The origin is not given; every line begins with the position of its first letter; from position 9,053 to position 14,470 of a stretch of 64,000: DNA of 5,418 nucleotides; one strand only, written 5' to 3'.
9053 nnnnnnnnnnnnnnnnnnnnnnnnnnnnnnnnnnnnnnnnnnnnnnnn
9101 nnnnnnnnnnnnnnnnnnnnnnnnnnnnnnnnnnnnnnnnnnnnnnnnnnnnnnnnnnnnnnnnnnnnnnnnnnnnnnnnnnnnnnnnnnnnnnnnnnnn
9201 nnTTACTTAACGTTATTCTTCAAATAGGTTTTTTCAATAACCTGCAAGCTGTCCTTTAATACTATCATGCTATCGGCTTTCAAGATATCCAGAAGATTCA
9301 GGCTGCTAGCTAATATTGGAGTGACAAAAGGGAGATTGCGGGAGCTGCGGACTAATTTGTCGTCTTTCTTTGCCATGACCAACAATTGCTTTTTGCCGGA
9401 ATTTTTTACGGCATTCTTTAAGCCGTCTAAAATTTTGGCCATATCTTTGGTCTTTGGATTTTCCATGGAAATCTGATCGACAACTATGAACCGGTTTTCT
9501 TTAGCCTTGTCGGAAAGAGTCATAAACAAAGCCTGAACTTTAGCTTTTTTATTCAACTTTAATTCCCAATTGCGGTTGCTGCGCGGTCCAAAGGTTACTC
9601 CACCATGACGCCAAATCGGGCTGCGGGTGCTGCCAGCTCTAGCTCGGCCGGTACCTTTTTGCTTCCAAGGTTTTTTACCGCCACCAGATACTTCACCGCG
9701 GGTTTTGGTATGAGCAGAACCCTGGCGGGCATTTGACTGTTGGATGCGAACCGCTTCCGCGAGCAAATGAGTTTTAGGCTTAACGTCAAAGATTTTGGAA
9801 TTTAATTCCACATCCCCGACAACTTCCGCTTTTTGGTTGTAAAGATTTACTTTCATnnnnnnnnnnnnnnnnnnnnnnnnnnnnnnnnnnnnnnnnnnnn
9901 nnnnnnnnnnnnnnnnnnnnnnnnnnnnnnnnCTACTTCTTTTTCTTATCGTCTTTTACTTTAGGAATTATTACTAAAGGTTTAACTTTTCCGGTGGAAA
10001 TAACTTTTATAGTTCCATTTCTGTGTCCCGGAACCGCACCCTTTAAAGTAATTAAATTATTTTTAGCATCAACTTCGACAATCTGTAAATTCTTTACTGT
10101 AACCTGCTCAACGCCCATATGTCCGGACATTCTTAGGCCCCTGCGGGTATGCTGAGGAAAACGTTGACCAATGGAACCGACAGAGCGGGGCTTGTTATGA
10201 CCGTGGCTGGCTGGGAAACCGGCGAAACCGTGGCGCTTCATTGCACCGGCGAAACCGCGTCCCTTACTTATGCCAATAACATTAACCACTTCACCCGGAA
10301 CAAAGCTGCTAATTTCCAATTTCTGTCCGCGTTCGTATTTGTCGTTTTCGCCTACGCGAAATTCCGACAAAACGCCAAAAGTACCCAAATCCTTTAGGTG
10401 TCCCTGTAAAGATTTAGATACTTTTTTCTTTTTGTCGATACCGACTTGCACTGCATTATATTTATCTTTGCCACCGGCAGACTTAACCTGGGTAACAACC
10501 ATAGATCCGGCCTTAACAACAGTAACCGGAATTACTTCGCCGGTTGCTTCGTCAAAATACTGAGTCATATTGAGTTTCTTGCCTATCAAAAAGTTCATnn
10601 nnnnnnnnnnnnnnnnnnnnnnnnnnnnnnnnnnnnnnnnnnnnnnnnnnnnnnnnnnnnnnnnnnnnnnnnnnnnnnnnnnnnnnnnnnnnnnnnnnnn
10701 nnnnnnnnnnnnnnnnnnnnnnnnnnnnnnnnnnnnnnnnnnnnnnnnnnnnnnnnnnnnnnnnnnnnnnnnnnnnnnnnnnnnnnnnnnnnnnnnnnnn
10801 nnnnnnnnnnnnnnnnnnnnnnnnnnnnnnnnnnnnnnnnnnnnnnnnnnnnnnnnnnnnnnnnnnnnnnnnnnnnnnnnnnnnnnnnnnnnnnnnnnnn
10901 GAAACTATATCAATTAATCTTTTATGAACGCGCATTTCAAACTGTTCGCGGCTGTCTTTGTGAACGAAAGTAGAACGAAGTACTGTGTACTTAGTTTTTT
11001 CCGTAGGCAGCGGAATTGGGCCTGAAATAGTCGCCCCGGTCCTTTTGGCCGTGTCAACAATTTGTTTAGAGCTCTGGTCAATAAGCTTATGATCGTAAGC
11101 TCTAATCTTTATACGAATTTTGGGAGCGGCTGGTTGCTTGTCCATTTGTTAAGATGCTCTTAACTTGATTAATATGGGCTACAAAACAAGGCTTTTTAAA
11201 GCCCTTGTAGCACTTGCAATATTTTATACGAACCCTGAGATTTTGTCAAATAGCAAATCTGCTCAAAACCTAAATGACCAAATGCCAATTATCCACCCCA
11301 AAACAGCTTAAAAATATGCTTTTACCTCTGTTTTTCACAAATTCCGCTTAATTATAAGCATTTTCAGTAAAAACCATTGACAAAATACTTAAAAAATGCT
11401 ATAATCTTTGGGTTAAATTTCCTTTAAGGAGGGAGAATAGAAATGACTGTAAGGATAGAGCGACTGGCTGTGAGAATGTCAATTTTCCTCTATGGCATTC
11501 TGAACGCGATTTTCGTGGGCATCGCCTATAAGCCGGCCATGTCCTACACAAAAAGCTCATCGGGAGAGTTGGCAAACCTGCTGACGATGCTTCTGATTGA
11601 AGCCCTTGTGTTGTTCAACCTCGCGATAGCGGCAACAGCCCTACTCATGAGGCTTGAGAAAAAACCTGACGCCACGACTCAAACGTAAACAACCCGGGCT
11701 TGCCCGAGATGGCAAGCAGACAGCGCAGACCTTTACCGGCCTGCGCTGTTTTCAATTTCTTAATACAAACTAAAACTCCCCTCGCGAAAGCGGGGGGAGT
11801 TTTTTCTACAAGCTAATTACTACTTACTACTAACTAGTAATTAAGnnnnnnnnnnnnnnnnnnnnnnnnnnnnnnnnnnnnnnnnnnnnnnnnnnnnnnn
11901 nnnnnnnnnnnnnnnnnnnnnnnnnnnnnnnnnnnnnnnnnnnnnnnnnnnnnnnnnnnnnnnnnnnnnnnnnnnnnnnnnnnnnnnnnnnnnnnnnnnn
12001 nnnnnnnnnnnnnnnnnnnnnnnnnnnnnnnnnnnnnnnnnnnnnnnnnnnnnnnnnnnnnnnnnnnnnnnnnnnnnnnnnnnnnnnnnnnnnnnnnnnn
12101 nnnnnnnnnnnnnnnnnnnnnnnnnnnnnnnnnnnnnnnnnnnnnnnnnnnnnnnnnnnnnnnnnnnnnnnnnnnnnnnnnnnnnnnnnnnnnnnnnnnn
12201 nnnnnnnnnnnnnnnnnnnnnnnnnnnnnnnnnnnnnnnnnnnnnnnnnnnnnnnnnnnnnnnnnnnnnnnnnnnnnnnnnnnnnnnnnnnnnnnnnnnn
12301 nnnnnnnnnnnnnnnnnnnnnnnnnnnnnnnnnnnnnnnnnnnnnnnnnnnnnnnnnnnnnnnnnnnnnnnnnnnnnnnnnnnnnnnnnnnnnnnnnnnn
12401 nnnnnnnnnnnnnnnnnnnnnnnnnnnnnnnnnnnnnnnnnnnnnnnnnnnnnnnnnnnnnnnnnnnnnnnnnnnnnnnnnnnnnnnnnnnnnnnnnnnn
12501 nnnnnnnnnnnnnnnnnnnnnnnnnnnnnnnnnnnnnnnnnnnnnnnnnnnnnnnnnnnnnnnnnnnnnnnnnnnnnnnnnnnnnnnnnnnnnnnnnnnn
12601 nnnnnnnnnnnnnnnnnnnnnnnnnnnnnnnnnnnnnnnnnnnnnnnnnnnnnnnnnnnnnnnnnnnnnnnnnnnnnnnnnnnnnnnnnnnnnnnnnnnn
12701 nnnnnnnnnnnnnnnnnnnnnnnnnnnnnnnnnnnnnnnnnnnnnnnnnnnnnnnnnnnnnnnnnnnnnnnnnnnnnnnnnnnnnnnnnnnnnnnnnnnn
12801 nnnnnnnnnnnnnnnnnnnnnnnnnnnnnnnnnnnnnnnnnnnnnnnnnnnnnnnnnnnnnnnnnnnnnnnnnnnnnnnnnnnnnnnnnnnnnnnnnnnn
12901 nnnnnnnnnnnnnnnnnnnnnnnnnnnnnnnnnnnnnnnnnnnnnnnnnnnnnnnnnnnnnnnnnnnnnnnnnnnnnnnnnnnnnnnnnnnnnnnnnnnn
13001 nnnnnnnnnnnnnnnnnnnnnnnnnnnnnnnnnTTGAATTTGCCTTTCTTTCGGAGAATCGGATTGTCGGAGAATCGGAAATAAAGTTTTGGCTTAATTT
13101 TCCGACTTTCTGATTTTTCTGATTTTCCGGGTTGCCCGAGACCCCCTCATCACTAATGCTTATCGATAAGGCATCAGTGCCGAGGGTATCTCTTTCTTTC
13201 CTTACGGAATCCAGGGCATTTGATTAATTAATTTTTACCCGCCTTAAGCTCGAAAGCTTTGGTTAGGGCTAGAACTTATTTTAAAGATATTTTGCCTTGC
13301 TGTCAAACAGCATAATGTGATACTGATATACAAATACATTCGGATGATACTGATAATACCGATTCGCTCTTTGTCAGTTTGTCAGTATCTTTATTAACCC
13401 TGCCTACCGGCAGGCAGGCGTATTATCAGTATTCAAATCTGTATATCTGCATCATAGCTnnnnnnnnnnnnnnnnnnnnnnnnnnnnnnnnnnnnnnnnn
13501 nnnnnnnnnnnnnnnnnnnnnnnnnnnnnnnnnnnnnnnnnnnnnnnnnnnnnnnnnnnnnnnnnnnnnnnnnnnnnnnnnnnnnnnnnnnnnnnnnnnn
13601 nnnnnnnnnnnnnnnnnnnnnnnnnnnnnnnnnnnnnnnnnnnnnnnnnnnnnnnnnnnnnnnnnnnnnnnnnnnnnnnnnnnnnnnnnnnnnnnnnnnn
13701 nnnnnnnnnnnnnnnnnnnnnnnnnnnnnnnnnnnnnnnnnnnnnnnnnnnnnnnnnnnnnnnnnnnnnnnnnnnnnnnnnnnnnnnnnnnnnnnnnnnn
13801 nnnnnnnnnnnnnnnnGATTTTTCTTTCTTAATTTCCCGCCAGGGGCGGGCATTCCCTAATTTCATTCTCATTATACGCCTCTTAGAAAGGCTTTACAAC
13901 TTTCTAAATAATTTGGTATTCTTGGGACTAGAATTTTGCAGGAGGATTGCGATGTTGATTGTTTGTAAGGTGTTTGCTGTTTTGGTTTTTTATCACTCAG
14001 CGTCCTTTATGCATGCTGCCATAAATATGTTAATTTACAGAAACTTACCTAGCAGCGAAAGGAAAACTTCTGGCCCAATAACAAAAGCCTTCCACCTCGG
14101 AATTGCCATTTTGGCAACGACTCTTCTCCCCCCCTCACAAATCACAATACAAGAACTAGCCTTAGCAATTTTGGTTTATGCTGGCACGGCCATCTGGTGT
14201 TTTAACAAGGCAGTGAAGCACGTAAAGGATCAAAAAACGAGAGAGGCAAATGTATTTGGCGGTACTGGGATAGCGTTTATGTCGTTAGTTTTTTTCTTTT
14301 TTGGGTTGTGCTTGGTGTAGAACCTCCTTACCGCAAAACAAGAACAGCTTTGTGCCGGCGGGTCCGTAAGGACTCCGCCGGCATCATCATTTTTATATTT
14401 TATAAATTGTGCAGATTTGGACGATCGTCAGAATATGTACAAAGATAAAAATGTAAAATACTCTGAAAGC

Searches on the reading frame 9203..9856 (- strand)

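Call 57: search_protein_families(library=pfam, proteins=[window:9203-9856:-], max_evalue=0.01)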
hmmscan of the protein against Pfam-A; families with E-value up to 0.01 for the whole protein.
window:9203-9856:- (217 aa): 1 family
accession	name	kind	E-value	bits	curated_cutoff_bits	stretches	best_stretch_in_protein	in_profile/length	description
PF00573.27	Ribosomal_L4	-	7.9e-66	221.8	25.8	1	16-209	1-189/190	Ribosomal protein L4/L1 family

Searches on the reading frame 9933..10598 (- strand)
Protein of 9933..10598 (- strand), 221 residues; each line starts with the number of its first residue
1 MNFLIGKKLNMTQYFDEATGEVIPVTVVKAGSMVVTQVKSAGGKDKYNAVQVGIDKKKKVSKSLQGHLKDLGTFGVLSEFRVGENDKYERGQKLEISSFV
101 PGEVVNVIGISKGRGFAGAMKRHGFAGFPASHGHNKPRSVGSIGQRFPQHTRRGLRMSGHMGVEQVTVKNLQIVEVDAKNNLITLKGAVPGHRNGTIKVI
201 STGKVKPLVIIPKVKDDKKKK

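Call 57: search_protein_families(library=pfam, proteins=[window:9933-10598:-], max_evalue=0.01)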
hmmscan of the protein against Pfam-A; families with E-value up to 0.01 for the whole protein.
window:9933-10598:- (221 aa): 1 family
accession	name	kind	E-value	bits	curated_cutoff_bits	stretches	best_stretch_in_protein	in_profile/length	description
PF00297.29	Ribosomal_L3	-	1.1e-13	51.3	22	1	96-178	209-290/369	Ribosomal protein L3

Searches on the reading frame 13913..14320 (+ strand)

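Call 57: search_protein_families(library=pfam, proteins=[window:13913-14320:+], max_evalue=0.01)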
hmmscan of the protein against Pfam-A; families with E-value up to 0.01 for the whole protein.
window:13913-14320:+ (135 aa): 1 family
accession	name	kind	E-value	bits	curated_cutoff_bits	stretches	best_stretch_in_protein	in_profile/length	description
PF20163.3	DUF6536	-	0.0094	16.1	23.7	0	14-82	4-77/154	Family of unknown function (DUF6536)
